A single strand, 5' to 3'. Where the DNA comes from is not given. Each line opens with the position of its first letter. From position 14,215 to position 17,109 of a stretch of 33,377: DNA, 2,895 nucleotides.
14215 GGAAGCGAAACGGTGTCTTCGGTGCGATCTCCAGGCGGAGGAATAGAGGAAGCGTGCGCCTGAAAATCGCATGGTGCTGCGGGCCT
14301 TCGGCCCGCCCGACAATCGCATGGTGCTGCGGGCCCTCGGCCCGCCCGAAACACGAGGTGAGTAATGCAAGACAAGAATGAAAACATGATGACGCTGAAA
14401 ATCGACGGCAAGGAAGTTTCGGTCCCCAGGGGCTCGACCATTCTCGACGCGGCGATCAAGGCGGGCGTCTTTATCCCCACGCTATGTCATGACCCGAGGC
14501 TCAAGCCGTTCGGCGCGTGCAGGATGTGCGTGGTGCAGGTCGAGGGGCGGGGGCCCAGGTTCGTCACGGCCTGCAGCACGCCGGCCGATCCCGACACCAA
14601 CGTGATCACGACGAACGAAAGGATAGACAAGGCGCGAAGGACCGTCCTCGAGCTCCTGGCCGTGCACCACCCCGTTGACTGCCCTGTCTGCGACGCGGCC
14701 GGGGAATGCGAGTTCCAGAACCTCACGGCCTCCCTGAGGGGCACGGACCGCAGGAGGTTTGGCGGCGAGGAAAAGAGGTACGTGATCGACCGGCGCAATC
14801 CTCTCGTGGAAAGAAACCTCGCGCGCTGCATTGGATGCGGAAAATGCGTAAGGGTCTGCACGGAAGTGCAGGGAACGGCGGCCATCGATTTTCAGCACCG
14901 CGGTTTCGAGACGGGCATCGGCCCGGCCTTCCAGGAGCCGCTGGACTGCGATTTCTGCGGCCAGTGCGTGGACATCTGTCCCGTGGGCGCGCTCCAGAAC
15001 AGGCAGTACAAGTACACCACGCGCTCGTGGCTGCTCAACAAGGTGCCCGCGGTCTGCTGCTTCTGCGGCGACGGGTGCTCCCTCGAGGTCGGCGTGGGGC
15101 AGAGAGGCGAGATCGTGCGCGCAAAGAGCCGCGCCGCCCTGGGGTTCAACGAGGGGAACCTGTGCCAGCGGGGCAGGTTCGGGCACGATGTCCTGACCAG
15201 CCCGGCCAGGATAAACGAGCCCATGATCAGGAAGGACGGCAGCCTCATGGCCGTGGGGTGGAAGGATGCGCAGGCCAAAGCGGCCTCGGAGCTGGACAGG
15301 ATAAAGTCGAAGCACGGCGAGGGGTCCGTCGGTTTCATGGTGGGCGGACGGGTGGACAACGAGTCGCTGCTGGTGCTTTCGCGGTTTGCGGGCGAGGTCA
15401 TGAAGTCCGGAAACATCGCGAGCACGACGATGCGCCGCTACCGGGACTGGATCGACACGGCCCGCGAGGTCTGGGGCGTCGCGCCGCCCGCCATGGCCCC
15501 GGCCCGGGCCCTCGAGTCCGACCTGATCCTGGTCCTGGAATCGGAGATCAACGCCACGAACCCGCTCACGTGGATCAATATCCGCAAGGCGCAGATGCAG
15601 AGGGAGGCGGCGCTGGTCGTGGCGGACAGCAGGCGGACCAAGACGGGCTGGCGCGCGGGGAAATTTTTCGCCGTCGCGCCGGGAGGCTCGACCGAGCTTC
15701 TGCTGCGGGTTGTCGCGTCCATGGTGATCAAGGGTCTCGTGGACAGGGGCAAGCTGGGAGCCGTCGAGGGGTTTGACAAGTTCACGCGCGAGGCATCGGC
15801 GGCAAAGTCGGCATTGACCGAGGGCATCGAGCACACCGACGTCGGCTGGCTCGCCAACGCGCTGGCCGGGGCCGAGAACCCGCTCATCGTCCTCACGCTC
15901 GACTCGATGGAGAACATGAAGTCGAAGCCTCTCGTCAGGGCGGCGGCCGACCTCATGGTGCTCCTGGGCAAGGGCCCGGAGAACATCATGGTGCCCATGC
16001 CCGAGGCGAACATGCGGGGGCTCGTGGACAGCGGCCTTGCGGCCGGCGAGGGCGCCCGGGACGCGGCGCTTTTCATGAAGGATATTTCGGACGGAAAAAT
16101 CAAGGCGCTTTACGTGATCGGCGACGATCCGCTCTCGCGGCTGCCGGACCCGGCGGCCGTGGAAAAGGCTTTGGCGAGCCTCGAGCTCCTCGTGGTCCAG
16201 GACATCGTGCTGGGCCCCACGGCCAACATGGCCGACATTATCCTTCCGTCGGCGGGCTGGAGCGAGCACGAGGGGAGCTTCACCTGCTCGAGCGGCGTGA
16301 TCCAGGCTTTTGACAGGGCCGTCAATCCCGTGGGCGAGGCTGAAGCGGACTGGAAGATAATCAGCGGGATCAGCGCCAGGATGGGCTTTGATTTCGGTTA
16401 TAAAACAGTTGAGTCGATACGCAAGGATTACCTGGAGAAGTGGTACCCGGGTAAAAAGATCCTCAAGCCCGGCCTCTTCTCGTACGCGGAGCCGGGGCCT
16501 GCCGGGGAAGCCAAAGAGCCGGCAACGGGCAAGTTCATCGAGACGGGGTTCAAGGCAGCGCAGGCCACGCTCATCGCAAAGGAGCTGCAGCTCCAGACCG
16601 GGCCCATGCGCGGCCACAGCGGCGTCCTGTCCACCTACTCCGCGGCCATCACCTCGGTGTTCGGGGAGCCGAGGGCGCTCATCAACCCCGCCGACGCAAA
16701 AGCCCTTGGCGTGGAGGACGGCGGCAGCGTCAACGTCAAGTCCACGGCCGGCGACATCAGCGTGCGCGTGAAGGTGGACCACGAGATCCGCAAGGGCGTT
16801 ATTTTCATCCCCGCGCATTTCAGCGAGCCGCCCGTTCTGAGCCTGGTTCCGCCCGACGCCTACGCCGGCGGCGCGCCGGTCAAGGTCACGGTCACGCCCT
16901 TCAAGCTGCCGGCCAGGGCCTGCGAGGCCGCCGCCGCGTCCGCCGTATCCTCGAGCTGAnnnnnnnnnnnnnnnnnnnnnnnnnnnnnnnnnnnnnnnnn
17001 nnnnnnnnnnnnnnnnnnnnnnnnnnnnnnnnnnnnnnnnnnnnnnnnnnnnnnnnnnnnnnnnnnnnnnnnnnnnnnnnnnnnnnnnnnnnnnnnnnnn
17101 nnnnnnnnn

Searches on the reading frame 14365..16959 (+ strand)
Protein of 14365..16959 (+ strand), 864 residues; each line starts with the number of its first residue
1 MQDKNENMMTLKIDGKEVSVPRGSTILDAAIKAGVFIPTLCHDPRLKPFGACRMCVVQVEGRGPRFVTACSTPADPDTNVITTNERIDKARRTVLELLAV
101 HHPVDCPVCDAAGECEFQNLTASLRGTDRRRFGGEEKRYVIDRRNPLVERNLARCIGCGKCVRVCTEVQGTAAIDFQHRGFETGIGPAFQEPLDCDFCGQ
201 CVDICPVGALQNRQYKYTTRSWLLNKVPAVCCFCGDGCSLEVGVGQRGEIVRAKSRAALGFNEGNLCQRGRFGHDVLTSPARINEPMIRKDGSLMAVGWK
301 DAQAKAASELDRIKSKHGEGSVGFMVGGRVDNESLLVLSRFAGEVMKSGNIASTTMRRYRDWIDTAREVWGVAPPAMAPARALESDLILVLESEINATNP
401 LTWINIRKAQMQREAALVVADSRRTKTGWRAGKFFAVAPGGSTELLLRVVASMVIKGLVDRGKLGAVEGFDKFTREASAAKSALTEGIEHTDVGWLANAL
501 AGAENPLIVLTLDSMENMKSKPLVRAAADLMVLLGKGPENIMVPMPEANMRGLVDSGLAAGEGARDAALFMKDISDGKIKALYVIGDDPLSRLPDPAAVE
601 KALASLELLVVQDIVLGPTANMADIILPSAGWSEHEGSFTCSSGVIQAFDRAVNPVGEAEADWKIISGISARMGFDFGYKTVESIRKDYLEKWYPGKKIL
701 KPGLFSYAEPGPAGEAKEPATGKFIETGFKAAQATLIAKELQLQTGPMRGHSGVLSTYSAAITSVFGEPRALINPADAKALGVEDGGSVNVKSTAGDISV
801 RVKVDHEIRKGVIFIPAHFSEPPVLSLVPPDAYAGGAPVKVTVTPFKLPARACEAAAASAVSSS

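Call 5: search_protein_families(library=pfam, proteins=[window:14365-16959:+], max_evalue=0.001)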
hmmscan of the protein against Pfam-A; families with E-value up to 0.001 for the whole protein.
window:14365-16959:+ (864 aa): 16 families
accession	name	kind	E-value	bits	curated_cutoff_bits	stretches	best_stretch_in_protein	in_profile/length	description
PF00384.28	Molybdopterin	-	2.4e-42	145.7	24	1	282-671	1-352/353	Molybdopterin oxidoreductase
PF13510.11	Fer2_4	-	3.3e-18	66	22.8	1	7-84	2-81/82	2Fe-2S iron-sulfur cluster binding domain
PF01568.27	Molydop_binding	-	4.5e-16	59.3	26.8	1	749-840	11-107/110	Molydopterin dinucleotide binding domain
PF22117.2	Fer4_Nqo3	-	7.9e-15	55.2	27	1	146-210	2-66/67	NADH-quinone oxidoreductase subunit 3, ferredoxin-like domain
PF10588.14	NADH-G_4Fe-4S_3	-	4.1e-13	49.1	27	1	91-125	1-35/40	NADH-ubiquinone oxidoreductase-G iron-sulfur binding region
PF04879.21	Molybdop_Fe4S4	-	1e-10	41.8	22.7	1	226-277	3-53/55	Molybdopterin oxidoreductase Fe4S4 domain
PF12838.12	Fer4_7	-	2.9e-09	37.7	27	1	154-209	1-52/52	4Fe-4S dicluster domain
PF00037.32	Fer4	-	1.5e-06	28.2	21.1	1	194-210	7-23/24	4Fe-4S binding domain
PF00111.32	Fer2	-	1.8e-06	28.3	21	1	13-61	3-50/77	2Fe-2S iron-sulfur cluster binding domain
PF14697.11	Fer4_21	-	2.2e-06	28.1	35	1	153-209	6-56/59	4Fe-4S dicluster domain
PF12837.12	Fer4_6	-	5.9e-06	26.4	25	1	148-166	2-20/24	4Fe-4S binding domain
PF13237.11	Fer4_10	-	1.1e-05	25.7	25.5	1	149-206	3-53/53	4Fe-4S dicluster domain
PF25160.1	LdpA_Fe-S-bd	-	0.00019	21.6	27.6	0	195-215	28-48/49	LdpA Fe-S cluster-binding domain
PF13183.11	Fer4_8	-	0.00058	20.8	27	0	152-208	2-67/68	4Fe-4S dicluster domain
PF13187.11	Fer4_9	-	0.00073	20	27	0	106-167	5-49/52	4Fe-4S dicluster domain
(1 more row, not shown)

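Call 24: search_solved_structures(query=window:14365-16956:+, max_evalue=1e-20, show_alignments=2)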
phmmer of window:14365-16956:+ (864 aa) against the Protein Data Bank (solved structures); distinct sequences matched with E-value up to 1e-20: 76 (the best 60 are shown).
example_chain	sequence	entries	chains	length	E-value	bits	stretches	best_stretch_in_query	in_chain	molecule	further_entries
6tg9_A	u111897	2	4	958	2.1e-86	294.1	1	10-556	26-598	Formate dehydrogenase subunit alpha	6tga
9wxb_B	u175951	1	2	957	1.2e-83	284.9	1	9-537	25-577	Formate dehydrogenase alpha subunit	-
8oh5_C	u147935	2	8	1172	4.7e-73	249.9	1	144-345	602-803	Formate dehydrogenase-O, major subunit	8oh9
7ak5_G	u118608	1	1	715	5.5e-72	246.3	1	6-351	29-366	NADH-ubiquinone oxidoreductase 75 kDa subunit, mitochondrial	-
8uca_S1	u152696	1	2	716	5.5e-72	246.3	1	6-351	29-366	NADH-ubiquinone oxidoreductase 75 kDa subunit, mitochondrial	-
6g2j_G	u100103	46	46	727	5.8e-72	246.3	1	6-351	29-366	NADH-ubiquinone oxidoreductase 75 kDa subunit, mitochondrial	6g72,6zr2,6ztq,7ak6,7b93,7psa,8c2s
9cwt_M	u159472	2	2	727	3.8e-71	243.6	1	6-343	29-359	NADH-ubiquinone oxidoreductase 75 kDa subunit, mitochondrial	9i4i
7vxu_M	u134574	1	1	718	5.2e-71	243.1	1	6-344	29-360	NADH-ubiquinone oxidoreductase 75 kDa subunit, mitochondrial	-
5gpn_Y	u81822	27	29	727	5.3e-71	243.1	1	6-344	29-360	NADH-ubiquinone oxidoreductase 75 kDa subunit | NADH-ubiquinone oxidoreductase 75 kDa subunit, mitochondrial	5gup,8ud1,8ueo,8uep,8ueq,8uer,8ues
5o31_G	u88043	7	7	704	6e-71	242.9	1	6-343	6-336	NADH-ubiquinone oxidoreductase 75 kDa subunit, mitochondrial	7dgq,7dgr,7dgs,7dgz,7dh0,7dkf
7v2c_M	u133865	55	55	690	6.4e-71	242.8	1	7-344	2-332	NADH-ubiquinone oxidoreductase 75 kDa subunit, mitochondrial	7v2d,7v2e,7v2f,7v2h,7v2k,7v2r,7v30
5xtb_M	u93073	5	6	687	6.7e-71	242.8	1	7-343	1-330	NADH-ubiquinone oxidoreductase 75 kDa subunit, mitochondrial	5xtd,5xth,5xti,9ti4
7qsd_G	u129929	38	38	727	6.7e-71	242.7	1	6-343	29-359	NADH-ubiquinone oxidoreductase 75 kDa subunit, mitochondrial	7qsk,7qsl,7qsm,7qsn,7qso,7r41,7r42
9w2u_G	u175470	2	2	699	8.6e-71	242.4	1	7-343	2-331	NADH-ubiquinone oxidoreductase 75 kDa subunit, mitochondrial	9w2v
8zo8_S1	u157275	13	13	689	9.7e-71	242.2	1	7-344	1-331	NADH-ubiquinone oxidoreductase 75 kDa subunit, mitochondrial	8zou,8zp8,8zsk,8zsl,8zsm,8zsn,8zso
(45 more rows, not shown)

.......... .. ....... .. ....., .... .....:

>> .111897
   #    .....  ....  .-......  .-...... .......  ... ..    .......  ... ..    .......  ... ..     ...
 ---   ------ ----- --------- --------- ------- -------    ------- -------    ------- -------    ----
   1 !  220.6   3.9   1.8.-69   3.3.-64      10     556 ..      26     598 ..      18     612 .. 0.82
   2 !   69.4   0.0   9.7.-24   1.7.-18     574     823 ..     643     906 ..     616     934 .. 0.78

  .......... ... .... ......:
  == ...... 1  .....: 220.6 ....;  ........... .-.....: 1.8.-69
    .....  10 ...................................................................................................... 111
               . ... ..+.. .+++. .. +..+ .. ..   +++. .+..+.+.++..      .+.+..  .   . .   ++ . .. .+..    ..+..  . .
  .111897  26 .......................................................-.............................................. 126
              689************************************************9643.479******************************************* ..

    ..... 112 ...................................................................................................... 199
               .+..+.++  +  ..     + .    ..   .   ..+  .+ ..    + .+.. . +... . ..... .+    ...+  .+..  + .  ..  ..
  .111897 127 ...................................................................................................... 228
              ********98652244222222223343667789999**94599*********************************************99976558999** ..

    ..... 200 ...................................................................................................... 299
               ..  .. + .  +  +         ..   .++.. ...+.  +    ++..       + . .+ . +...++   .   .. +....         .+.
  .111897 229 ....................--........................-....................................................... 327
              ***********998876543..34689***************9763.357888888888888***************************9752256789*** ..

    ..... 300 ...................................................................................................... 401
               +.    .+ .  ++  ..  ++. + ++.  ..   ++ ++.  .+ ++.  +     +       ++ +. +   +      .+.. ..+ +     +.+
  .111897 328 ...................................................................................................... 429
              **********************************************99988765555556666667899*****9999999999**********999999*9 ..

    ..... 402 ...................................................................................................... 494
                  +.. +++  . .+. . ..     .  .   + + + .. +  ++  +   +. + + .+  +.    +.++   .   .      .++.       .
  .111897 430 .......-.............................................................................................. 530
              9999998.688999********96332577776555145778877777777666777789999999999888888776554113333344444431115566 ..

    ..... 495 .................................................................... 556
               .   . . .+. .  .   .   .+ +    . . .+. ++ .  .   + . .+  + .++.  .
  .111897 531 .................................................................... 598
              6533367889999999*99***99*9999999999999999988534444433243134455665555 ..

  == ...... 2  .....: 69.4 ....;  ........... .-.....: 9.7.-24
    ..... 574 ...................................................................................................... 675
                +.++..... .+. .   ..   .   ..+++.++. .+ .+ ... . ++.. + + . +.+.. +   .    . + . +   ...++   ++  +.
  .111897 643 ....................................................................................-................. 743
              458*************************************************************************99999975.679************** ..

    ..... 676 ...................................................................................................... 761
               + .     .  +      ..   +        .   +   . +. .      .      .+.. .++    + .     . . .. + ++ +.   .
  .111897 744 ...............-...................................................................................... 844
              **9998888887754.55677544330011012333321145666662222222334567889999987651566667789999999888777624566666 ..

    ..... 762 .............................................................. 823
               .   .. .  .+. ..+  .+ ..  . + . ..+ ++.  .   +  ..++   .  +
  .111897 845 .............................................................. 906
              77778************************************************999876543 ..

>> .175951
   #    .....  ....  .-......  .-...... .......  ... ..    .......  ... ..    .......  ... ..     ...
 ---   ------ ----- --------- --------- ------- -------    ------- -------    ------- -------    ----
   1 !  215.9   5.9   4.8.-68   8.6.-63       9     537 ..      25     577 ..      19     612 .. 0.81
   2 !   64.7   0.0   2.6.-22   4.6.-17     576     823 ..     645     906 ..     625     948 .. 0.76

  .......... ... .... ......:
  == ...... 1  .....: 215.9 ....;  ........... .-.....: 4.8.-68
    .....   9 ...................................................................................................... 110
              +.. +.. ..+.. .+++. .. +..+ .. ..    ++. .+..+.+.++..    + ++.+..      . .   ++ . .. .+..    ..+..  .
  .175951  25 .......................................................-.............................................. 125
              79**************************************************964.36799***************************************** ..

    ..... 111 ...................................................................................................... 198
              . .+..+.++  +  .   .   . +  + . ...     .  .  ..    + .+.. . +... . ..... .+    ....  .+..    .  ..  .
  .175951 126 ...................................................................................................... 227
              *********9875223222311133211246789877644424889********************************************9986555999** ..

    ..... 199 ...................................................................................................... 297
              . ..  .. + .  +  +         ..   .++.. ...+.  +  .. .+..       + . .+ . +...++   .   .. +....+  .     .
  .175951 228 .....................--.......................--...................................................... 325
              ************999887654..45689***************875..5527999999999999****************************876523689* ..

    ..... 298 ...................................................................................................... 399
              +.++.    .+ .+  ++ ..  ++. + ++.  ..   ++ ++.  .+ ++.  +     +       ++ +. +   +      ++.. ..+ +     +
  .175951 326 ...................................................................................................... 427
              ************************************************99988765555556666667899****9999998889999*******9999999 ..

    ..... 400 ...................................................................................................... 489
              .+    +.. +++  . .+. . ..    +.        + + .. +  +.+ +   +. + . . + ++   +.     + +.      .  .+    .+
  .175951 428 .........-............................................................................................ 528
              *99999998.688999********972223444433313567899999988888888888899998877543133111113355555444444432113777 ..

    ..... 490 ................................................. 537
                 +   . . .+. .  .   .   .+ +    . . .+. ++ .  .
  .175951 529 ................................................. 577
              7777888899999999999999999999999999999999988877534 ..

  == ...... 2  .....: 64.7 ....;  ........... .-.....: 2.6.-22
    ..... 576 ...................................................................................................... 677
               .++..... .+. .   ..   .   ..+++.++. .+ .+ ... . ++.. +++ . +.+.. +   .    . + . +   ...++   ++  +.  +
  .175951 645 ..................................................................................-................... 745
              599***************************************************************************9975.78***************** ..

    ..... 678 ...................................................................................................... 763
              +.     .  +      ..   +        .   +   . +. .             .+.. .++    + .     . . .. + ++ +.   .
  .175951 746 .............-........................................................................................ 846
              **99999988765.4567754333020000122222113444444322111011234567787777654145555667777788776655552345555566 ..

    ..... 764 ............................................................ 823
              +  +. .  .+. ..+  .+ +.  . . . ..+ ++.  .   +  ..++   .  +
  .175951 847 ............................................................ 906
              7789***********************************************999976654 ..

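Call 26: search_protein_families(library=ncbifam, proteins=[window:14365-16956:+], max_evalue=0.00001)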
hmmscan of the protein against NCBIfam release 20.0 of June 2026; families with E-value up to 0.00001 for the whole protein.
window:14365-16956:+ (864 aa): 30 families (the best 25 are shown)
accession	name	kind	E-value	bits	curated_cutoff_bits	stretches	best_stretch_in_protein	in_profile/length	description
TIGR01973.1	NuoG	equivalog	6.8e-118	395.1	470.05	1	11-667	1-604/606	NADH-quinone oxidoreductase subunit NuoG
NF005895.0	PRK07860.1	equivalog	2.5e-98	330.1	802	2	3-450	12-456/811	NADH-quinone oxidoreductase subunit G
TIGR01591.1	Fdh-alpha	equivalog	2.1e-79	267.4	666.25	2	571-825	376-649/672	formate dehydrogenase subunit alpha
NF006305.0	PRK08493.1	equivalog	1.2e-64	218.8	591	2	8-182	1-170/819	NADH-quinone oxidoreductase subunit G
NF040763.1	FeFe_hydrog_A6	exception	1e-59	202.4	765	1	10-261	2-262/571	NADH-dependent [FeFe] hydrogenase, group A6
NF047855.1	AssmNtatRedNasC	equivalog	1.6e-47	162.2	1100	3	570-685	401-518/708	assimilatory nitrate reductase catalytic subunit NasC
NF005745.0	PRK07569.1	equivalog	3.3e-46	157.6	333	1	8-213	3-210/238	bidirectional hydrogenase complex protein HoxU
NF041783.2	mnquin_red_QrcB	equivalog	3.2e-38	131.4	440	1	225-819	51-652/695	menaquinone reductase molybdopterin-binding-like subunit QrcB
NF040762.1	Hydr_FeFe_Clost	exception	5e-36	124.4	900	1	10-215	2-209/572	ferredoxin hydrogenase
NF041323.1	Nitr_red_NasA_Halo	equivalog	8.8e-34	117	1000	2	234-501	3-271/673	assimilatory nitrate reductase NasA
NF012032.0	PRK15488.1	equivalog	3.6e-32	111.2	694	2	578-707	429-564/759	thiosulfate reductase PhsA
NF009454.0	PRK12814.1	equivalog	1.2e-25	90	916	1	8-107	3-101/657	putative NADPH-dependent glutamate synthase small subunit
NF010055.0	PRK13532.1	equivalog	5.8e-25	87.7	904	2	219-418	37-240/830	nitrate reductase catalytic subunit NapA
TIGR01706.1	NAPA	equivalog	1.5e-24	86.3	930.55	2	228-419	44-241/830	periplasmic nitrate reductase subunit alpha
TIGR02166.1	dmsA_ynfE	subfamily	7.8e-22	77.1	777.7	1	605-717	485-600/794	DMSO/selenate family reductase complex A subunit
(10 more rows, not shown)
